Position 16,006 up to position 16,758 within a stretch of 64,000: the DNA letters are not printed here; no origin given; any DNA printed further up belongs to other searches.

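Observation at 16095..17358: Two antisense cassettes split hrcA from grpE; one has a strong-SD 10-codon leader ORF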

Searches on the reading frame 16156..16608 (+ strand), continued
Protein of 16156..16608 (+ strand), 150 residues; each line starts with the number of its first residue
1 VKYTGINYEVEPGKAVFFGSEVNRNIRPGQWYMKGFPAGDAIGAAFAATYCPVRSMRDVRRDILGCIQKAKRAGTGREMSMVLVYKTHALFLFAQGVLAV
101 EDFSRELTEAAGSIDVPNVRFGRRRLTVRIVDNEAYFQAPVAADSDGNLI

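Call 57: find_encoding_contigs(protein=P0016, flank=5000, max_places=3)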
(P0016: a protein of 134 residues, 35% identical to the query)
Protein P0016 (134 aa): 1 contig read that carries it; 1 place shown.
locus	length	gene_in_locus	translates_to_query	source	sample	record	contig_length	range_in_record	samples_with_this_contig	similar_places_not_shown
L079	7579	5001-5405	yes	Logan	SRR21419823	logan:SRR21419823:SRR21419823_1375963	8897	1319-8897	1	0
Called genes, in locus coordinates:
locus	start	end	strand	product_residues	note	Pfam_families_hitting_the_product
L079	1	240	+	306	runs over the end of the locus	PF00116:COX2, PF06481:COX_ARM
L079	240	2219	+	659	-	PF00115:COX1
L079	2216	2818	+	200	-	PF00510:COX3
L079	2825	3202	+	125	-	PF03626:COX4_pro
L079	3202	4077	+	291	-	PF01040:UbiA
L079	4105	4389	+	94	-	-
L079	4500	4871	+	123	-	-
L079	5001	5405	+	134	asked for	-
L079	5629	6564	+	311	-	PF03706:LPG_synthase_TM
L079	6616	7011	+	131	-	PF00903:Glyoxalase, PF22677:Ble-like_N (faint)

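Call 63: search_protein_families(library=padloc, proteins=[window:16156-16605:+], max_evalue=1)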
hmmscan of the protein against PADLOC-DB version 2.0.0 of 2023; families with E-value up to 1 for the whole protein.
window:16156-16605:+ (150 aa): 0 families

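Call 91: search_protein_families(library=pfam, proteins=[L069:3942-4337:+, L069:5178-5588:-, L069:2988-3857:+, L079:4105-4386:+, L079:4500-4868:+, L074:5647-5913:-, L078:2783-3202:+], max_evalue=0.01)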
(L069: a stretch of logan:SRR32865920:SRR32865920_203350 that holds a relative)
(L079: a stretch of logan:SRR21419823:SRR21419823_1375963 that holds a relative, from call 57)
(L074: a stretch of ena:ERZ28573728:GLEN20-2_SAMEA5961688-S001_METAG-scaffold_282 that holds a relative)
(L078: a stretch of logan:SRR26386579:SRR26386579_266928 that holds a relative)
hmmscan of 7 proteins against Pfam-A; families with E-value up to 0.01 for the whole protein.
L069:3942-4337:+ (132 aa): 1 family
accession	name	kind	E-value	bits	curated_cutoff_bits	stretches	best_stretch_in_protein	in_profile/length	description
PF18451.7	CdiA_C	-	3.2e-14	53.3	26.6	1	45-126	1-81/81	Contact-dependent growth inhibition CdiA C-terminal domain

L069:5178-5588:- (136 aa): 1 family
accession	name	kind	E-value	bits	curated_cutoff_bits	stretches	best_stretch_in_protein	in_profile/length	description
PF18451.7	CdiA_C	-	1e-14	54.9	26.6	1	53-131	1-81/81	Contact-dependent growth inhibition CdiA C-terminal domain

L069:2988-3857:+ (290 aa): 0 families

L079:4105-4386:+ (94 aa): 0 families

L079:4500-4868:+ (123 aa): 0 families

L074:5647-5913:- (88 aa): 0 families

L078:2783-3202:+ (140 aa): 0 families

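Call 98: search_dna_similar(query=window:16156-16605:+, collection=plasmids, mode=protein, max_evalue=0.01)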
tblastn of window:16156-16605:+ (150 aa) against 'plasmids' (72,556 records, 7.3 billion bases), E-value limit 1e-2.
No match.

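Call 101: find_related_loci(query=window:16156-16605:+, collection=viral_contigs, flank=3000)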
Query window:16156-16605:+ (150 aa) in viral_contigs; peptide patterns used: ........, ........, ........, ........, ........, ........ (x = any residue, [..] = any of these).
5 stretches matched a pattern, but none encodes a relative of the query by tblastn (E <= 1e-3).

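Call 102: search_protein_families(library=ncbifam, alignment_id=A1, max_evalue=0.01)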
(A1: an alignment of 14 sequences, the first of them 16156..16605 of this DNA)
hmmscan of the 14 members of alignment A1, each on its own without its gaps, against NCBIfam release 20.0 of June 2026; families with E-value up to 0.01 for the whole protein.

A. member 1, window:16156-16605:+ (150 aa): 0 families

B. families by the number of members that match (of 14 scanned): 0 families

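Call 103: search_protein_families(library=padloc, alignment_id=A1, max_evalue=0.01)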
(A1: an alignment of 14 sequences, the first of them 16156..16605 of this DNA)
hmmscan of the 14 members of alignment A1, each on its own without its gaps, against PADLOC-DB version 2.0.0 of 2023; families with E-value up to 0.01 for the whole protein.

A. member 1, window:16156-16605:+ (150 aa): 0 families

B. families by the number of members that match (of 14 scanned): 0 families

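Call 104: list_cluster_members(proteins=[P0004, P0005, P0006, P0007, P0009, P0010, P0011, P0013, P0016, P0017])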
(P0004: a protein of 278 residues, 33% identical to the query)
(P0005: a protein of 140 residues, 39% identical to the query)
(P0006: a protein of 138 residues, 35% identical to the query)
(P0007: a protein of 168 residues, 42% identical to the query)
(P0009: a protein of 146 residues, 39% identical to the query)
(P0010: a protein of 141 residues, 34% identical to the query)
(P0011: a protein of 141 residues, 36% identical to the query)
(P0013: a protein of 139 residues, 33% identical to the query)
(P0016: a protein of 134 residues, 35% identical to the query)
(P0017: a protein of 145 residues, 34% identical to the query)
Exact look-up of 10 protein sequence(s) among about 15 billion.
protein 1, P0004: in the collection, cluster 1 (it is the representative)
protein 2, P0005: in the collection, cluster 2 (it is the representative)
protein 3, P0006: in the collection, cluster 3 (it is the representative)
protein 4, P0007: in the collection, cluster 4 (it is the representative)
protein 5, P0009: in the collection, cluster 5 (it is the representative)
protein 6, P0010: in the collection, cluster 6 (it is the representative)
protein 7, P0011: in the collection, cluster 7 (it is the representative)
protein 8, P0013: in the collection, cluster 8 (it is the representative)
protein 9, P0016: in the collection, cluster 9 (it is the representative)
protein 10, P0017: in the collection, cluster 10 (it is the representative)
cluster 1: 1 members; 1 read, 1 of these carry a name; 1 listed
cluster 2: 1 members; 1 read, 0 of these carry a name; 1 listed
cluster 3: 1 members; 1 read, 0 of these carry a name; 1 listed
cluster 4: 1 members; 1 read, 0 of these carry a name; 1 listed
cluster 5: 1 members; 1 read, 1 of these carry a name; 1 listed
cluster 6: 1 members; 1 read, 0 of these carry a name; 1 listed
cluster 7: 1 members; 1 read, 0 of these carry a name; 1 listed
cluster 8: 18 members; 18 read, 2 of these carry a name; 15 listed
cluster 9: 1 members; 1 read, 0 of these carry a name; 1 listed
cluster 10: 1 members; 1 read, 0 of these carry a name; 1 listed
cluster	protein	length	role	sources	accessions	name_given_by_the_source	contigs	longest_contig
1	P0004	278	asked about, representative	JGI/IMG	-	hypothetical protein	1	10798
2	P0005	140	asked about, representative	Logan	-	-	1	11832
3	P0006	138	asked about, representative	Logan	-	-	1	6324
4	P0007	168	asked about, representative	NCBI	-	-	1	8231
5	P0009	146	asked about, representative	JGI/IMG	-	hypothetical protein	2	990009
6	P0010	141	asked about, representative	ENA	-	-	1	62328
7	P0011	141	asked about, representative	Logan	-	-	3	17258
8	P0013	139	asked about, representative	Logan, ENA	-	-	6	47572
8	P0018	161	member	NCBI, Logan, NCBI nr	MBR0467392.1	hypothetical protein IJJ53_00530 [Candidatus Saccharibacteria bacterium] | hypothetical protein [Candidatus Saccharibacteria bacterium]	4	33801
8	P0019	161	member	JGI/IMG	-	hypothetical protein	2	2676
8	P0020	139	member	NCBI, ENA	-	-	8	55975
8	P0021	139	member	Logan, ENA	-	-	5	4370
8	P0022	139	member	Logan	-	-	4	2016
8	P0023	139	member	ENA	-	-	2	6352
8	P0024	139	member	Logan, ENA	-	-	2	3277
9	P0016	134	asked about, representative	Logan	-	-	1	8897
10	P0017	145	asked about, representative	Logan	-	-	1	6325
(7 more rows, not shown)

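Call 108: find_encoding_contigs(protein=P0009, flank=4000, max_places=2)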
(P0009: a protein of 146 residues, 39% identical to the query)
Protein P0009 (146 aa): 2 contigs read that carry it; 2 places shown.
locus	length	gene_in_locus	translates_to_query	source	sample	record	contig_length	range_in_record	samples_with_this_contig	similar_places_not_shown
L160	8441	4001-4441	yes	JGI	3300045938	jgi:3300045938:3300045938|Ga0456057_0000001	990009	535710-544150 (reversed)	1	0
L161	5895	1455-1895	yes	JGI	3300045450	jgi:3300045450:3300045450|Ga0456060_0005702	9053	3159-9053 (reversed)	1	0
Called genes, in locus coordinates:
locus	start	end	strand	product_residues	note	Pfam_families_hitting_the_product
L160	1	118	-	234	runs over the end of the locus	PF08241:Methyltransf_11, PF08242:Methyltransf_12, PF13649:Methyltransf_25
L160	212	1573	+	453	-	PF07690:MFS_1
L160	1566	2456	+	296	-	PF01636:APH (weak)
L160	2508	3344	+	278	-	PF00106:adh_short, PF01370:Epimerase, PF08659:KR (weak), PF13561:adh_short_C2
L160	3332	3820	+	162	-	PF27000:PH_gly_zipper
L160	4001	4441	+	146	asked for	-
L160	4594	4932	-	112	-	PF06304:DUF1048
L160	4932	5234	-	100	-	PF03551:PadR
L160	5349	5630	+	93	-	PF14117:DUF4287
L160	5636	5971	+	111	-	-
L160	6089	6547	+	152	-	PF11391:DUF2798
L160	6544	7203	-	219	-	-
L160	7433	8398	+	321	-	PF00438:S-AdoMet_synt_N, PF02772:S-AdoMet_synt_M, PF02773:S-AdoMet_synt_C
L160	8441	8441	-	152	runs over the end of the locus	PF07963:N_methyl (weak)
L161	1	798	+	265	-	?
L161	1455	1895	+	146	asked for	-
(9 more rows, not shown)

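Call 109: find_encoding_contigs(protein=P0007, flank=4000, max_places=2)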
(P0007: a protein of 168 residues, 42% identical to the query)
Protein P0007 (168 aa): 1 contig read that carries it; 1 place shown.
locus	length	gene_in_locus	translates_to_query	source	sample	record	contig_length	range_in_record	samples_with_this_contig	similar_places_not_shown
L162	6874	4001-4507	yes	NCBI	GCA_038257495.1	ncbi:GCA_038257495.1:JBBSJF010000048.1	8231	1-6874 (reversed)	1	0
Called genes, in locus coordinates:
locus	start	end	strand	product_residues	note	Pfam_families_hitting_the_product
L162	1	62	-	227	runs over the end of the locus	-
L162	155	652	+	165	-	PF22381:Staph_reg_Sar_Rot (weak), PF01047:MarR, PF12802:MarR_2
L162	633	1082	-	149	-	PF04977:DivIC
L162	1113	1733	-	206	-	-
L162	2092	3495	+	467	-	-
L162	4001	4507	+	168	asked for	-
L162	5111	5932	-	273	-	-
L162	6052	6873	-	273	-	?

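Call 110: find_encoding_contigs(protein=P0011, flank=4000, max_places=2)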
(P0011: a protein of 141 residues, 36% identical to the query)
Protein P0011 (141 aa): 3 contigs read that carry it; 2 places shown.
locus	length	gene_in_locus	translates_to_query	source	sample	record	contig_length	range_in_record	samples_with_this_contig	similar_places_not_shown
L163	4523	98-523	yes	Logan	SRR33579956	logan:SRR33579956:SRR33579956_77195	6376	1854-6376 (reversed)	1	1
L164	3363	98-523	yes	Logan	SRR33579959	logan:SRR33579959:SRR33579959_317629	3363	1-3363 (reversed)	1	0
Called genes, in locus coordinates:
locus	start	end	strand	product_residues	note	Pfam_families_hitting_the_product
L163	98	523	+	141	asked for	-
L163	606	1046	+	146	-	-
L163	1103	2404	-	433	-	PF08245:Mur_ligase_M, PF02875:Mur_ligase_C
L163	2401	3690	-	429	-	PF00675:Peptidase_M16, PF05193:Peptidase_M16_C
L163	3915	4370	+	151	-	-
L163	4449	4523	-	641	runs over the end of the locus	?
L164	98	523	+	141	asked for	-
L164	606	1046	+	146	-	-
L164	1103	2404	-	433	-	PF08245:Mur_ligase_M, PF02875:Mur_ligase_C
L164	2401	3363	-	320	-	?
